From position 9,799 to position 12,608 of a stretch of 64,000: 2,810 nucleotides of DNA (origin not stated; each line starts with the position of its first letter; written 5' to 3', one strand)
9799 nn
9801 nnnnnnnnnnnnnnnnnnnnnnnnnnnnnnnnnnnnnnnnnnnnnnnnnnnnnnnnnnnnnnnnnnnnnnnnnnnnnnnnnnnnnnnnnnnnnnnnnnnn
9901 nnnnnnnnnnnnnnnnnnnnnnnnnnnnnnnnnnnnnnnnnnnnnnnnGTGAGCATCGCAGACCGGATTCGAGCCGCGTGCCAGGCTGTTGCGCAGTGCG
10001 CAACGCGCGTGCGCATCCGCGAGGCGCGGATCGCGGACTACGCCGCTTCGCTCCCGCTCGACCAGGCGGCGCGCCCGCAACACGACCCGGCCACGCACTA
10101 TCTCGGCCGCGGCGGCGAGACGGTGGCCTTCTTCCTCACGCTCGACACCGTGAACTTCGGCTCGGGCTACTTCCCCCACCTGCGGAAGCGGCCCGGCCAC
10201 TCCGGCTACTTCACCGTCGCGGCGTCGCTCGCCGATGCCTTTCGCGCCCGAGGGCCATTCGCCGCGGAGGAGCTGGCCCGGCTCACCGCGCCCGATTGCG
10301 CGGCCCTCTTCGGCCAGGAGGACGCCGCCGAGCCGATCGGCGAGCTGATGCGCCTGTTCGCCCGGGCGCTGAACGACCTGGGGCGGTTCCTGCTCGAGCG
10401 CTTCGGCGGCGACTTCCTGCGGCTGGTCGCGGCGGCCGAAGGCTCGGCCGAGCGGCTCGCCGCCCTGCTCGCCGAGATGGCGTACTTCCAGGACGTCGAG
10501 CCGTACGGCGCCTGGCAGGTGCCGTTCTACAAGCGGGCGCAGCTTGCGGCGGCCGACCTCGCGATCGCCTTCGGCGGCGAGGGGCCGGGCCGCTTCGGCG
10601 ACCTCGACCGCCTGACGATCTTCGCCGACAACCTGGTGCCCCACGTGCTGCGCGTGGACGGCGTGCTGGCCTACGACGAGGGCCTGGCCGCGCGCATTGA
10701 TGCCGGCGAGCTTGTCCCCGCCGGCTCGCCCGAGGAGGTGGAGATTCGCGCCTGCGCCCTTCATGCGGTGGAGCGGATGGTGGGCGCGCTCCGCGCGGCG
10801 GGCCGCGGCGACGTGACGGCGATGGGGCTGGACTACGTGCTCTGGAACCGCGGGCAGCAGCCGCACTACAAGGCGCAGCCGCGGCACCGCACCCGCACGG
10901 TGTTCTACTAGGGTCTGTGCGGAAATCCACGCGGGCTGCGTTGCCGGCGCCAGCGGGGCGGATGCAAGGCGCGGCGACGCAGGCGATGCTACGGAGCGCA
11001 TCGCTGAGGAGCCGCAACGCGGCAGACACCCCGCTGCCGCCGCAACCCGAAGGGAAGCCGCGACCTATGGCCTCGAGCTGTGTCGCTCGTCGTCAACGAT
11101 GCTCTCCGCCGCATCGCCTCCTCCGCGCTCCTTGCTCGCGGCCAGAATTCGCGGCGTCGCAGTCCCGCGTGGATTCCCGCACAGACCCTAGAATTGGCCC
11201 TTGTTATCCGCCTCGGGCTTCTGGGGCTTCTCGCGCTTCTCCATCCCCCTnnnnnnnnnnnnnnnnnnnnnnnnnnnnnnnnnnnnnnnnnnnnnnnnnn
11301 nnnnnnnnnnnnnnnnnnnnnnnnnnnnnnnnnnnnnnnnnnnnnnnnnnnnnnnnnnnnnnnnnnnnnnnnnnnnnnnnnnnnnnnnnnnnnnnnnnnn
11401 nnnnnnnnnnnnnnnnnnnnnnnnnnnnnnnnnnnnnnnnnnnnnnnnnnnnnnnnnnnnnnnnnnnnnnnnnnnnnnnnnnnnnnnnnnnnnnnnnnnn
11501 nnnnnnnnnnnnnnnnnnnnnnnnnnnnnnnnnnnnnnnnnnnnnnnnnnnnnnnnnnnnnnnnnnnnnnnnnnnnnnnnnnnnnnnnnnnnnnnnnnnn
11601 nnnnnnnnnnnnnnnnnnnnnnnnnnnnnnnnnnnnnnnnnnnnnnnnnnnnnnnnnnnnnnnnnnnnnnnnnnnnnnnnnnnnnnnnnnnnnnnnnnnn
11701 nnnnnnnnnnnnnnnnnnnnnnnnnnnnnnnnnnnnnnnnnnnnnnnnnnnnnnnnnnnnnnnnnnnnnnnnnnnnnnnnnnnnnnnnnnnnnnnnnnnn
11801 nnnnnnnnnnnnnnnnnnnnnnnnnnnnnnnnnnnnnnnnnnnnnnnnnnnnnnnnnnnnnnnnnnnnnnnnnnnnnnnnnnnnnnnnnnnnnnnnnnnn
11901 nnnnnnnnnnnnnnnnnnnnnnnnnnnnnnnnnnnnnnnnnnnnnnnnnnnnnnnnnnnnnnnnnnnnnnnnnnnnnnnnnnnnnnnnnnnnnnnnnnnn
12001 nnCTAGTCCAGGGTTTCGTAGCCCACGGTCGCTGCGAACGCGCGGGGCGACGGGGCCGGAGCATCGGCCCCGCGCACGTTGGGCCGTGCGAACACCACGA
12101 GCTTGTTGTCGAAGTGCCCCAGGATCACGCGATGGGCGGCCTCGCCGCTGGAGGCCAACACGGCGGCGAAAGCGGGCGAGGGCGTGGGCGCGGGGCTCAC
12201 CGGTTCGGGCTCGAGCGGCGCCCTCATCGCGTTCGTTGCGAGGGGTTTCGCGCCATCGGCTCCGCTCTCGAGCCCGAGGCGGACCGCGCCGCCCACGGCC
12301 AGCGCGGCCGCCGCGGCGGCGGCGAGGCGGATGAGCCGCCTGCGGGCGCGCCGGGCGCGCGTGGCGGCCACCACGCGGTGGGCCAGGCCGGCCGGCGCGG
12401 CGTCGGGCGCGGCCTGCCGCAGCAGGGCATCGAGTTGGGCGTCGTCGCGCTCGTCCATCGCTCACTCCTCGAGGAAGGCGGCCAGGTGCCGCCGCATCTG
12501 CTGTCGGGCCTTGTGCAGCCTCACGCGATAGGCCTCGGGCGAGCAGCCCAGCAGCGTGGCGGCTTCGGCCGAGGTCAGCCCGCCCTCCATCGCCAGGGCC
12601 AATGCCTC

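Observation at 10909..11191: MITE-like element exactly filling a convergent intergenic gap, with both flanking genes using its terminal CTAG as stop codon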

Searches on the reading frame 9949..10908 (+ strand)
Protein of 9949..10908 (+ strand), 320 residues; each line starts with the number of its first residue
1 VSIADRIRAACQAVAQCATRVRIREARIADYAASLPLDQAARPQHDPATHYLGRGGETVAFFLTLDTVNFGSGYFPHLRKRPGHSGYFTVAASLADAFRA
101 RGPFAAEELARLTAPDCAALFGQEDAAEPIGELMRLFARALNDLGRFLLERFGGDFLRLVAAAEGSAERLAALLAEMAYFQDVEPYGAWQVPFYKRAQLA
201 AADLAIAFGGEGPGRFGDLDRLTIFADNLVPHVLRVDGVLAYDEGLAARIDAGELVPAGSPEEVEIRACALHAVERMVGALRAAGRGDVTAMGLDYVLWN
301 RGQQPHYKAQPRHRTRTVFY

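Call 15: search_protein_families(library=pfam, proteins=[window:9949-10908:+], max_evalue=0.01)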
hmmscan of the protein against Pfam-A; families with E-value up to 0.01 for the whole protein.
seq(320 aa): 1 family
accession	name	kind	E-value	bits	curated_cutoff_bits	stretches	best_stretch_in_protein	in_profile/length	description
PF10343.14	Q_salvage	-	2e-59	201.9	25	1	54-320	6-285/285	Queuosine salvage protein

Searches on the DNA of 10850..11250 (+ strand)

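Call 62: search_rna_families(source=window, start=10850, end=11250, threshold=evalue, max_evalue=1)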
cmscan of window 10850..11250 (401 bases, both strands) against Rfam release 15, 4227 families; matches with E-value up to 1: 0.
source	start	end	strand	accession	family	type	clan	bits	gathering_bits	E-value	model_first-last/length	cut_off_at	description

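Call 63: search_dna_similar(query=window:10908-11191:+, collection=plasmids, mode=distant, max_evalue=0.01, max_rows=10)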
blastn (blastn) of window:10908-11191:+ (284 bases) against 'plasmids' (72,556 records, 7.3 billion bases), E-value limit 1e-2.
No match.

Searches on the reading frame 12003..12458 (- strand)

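Call 58: search_protein_families(library=pfam, proteins=[window:12003-12458:-], max_evalue=0.01)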
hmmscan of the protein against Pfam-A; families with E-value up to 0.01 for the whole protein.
window:12003-12458:- (151 aa): 1 family
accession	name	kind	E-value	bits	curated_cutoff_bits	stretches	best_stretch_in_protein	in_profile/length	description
PF11859.13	DUF3379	-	0.0022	17.8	33.2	1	7-60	39-96/232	Protein of unknown function (DUF3379)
